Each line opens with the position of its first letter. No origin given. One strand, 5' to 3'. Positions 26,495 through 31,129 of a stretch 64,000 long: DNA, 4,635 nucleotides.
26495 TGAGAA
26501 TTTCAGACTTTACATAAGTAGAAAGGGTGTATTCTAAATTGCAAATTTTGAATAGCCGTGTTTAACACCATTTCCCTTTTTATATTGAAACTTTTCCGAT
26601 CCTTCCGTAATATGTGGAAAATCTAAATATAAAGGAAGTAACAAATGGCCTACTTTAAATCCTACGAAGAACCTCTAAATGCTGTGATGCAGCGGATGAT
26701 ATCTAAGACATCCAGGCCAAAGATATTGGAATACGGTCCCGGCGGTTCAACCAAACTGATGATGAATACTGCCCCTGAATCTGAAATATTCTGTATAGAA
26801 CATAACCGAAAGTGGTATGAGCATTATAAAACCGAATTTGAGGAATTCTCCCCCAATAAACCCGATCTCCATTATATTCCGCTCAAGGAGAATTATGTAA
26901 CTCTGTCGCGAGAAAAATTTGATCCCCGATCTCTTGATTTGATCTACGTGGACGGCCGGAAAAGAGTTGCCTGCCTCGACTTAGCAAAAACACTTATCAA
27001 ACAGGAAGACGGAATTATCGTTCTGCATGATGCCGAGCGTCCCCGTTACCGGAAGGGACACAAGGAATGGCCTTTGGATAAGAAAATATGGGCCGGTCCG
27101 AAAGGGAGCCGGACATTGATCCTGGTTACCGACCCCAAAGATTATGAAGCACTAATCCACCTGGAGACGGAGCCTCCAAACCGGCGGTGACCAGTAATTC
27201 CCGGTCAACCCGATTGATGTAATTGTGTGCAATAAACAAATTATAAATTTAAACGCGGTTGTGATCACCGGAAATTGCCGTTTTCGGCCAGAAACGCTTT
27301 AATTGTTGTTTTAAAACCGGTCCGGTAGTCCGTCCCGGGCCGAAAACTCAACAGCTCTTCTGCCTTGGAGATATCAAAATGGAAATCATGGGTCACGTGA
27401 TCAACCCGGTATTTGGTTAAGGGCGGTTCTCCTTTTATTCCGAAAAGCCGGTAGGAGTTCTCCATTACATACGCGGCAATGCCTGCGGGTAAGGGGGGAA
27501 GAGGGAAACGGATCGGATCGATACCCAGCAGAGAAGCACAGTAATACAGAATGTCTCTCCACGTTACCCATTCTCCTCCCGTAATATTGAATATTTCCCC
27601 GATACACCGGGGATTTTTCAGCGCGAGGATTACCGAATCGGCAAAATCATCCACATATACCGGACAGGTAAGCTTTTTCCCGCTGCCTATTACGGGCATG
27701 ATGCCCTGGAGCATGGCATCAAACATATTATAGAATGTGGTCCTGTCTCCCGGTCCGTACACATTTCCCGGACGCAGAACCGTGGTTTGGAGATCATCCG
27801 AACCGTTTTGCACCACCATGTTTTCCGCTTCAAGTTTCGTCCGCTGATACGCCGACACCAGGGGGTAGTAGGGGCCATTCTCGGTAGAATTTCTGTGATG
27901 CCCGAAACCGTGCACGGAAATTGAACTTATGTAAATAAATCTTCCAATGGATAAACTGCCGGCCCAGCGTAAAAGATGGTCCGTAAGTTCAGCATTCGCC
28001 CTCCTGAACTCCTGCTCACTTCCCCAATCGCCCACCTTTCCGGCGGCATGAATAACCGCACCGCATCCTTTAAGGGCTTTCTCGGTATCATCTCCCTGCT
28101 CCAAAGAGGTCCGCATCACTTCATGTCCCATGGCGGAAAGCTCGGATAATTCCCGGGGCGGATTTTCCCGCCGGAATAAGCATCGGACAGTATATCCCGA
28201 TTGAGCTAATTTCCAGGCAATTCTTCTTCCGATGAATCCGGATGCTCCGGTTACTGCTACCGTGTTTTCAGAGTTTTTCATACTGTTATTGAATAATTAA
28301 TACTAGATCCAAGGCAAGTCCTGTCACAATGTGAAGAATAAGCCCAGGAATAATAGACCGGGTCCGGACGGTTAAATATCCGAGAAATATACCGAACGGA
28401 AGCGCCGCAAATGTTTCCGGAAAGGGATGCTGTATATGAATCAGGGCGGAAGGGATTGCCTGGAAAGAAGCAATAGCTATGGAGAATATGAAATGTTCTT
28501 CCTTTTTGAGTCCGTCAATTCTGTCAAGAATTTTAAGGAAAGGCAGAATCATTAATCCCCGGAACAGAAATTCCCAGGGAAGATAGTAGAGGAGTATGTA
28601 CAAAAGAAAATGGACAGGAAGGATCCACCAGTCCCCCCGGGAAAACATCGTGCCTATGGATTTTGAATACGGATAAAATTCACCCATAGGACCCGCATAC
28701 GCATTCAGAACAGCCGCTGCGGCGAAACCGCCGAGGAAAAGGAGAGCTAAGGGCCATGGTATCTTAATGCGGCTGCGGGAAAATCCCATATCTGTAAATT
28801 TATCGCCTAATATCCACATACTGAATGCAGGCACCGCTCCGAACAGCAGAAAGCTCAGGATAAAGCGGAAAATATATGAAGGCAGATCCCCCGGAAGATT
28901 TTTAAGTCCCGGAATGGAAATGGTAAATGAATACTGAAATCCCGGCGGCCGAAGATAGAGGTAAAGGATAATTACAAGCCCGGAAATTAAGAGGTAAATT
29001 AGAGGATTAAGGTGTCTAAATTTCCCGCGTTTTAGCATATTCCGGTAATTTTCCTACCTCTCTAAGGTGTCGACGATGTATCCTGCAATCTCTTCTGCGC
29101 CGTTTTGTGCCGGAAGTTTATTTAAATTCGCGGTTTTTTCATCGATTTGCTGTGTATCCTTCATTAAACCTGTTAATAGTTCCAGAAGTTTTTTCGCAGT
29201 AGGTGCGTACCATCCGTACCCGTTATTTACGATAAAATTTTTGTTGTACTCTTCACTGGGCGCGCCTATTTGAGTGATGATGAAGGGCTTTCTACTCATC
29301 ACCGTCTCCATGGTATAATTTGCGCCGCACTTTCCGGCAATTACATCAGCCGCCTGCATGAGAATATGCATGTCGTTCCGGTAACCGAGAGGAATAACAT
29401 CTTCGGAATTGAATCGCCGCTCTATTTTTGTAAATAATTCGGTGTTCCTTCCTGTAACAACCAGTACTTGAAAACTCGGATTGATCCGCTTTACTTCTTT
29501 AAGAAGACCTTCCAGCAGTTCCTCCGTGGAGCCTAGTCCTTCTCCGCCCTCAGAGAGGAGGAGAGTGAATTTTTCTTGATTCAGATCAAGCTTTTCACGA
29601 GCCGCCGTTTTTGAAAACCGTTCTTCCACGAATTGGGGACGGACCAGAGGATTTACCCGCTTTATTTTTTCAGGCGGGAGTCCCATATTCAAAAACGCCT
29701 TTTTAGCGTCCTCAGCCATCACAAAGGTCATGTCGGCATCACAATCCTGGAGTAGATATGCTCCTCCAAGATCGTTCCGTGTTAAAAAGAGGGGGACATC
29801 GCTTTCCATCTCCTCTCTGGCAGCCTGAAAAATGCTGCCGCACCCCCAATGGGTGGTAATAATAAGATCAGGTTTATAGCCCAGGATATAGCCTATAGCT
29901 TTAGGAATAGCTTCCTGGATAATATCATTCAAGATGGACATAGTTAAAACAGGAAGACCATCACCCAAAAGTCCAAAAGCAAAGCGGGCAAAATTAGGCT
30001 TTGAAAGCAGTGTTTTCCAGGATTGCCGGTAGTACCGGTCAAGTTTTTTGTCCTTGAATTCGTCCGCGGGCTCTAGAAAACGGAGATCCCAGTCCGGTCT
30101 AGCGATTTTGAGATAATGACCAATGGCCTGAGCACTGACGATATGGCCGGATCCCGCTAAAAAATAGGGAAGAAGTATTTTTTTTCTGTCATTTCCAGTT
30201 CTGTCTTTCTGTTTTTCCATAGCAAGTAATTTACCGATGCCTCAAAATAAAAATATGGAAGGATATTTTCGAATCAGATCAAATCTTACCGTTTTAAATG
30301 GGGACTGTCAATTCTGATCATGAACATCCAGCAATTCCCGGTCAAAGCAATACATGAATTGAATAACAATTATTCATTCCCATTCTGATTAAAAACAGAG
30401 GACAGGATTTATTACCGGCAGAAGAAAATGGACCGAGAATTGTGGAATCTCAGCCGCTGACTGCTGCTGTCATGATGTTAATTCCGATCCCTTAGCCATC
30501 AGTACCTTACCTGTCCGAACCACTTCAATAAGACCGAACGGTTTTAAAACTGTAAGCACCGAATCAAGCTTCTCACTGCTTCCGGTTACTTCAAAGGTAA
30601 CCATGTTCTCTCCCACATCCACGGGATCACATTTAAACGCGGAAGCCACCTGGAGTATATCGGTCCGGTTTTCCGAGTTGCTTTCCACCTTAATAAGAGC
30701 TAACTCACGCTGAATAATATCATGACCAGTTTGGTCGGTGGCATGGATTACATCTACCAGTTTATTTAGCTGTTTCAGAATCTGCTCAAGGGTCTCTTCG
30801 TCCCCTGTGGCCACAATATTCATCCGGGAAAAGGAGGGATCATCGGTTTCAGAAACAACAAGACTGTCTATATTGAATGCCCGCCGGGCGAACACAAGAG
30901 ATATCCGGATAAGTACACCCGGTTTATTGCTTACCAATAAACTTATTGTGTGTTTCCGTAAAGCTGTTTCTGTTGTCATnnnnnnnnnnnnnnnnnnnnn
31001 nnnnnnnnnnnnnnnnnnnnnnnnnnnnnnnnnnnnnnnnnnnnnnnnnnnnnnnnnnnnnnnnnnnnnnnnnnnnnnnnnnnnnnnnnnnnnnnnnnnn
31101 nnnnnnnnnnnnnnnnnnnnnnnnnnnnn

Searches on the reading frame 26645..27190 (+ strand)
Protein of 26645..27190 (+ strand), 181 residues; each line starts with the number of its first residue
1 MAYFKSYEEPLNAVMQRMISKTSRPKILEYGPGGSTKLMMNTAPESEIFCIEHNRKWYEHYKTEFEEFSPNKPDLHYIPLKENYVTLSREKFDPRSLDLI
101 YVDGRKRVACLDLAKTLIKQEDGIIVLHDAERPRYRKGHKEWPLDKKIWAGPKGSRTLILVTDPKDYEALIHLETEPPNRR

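Call 4: search_protein_families(library=pfam, proteins=[window:26645-27190:+])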
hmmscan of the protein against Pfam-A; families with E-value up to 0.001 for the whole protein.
window:26645-27190:+ (181 aa): 1 family
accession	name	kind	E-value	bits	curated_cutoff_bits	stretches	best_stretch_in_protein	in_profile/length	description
PF13578.12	Methyltransf_24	-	0.0006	21.1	26.3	1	29-129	2-104/105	Methyltransferase domain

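Call 28: search_protein_families(library=ncbifam, proteins=[window:26645-27190:+], max_evalue=0.00001)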
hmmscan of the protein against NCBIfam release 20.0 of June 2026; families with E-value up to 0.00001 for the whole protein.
window:26645-27190:+ (181 aa): 0 families

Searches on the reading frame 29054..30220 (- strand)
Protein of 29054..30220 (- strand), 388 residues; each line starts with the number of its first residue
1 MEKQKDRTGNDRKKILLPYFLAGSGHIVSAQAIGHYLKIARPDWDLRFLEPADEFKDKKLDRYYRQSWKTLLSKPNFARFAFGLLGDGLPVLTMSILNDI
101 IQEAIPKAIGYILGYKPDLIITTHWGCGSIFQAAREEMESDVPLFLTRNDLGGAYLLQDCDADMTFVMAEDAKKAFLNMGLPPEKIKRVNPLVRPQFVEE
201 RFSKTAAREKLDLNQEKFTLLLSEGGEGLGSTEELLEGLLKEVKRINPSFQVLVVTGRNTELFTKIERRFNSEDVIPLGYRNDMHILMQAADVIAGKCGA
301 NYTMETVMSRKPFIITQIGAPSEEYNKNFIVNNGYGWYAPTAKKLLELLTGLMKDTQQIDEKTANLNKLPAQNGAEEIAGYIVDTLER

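Call 8: search_protein_families(library=pfam, proteins=[window:29054-30220:-])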
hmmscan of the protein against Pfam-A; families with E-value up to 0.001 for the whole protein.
window:29054-30220:- (388 aa): 3 families
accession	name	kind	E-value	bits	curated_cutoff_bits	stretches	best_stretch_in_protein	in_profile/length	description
PF04101.22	Glyco_tran_28_C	-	1.3e-09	38.7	22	1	239-377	18-165/166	Glycosyltransferase family 28 C-terminal domain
PF06925.17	MGDG_synth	-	0.00016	22.2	25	1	26-187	1-163/169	Monogalactosyldiacylglycerol (MGDG) synthase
PF13692.12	Glyco_trans_1_4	-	0.00033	21.4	27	1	237-347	18-138/142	Glycosyl transferases group 1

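Call 28: search_protein_families(library=ncbifam, proteins=[window:29054-30220:-], max_evalue=0.00001)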
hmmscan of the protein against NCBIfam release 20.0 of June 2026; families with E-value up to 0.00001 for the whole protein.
window:29054-30220:- (388 aa): 3 families
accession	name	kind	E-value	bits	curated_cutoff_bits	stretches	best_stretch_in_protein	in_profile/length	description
NF010134.0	PRK13608.1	equivalog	2.4e-20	72.9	557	1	107-385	95-368/391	diglucosyl diacylglycerol synthase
NF010135.0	PRK13609.1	equivalog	1.3e-19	70.4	500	1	115-385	103-368/388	diglucosyl diacylglycerol synthase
TIGR01133.1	murG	equivalog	1.7e-10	40.5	250.25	1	194-379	160-350/353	undecaprenyldiphospho-muramoylpentapeptide beta-N-acetylglucosaminyltransferase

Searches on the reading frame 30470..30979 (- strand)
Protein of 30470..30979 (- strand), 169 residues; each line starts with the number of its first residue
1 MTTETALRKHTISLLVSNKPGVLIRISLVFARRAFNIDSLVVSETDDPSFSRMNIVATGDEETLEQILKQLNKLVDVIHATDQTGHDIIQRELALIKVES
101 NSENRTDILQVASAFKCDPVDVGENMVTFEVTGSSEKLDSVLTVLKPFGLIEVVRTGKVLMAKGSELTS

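Call 8: search_protein_families(library=pfam, proteins=[window:30470-30979:-])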
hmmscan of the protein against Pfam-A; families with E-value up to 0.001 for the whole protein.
window:30470-30979:- (169 aa): 6 families
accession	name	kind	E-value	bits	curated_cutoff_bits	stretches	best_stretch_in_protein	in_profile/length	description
PF10369.15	ALS_ss_C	-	1e-27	96.4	23.2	1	91-164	1-74/74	Small subunit of acetolactate synthase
PF22629.2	ACT_AHAS_ss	-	1.1e-24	86.8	27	1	12-78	1-66/67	AHAS small subunit-like ACT domain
PF13710.12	ACT_5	-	4.6e-15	55.6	27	1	19-79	2-61/62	ACT domain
PF01842.31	ACT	-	8e-14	51.5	27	1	10-75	1-65/66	ACT domain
PF13291.12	ACT_4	-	5.2e-05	24.3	27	1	11-79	8-77/80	ACT domain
PF04455.17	Saccharop_dh_N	-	0.00013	22.8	23.5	0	35-79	30-74/100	LOR/SDH bifunctional enzyme conserved region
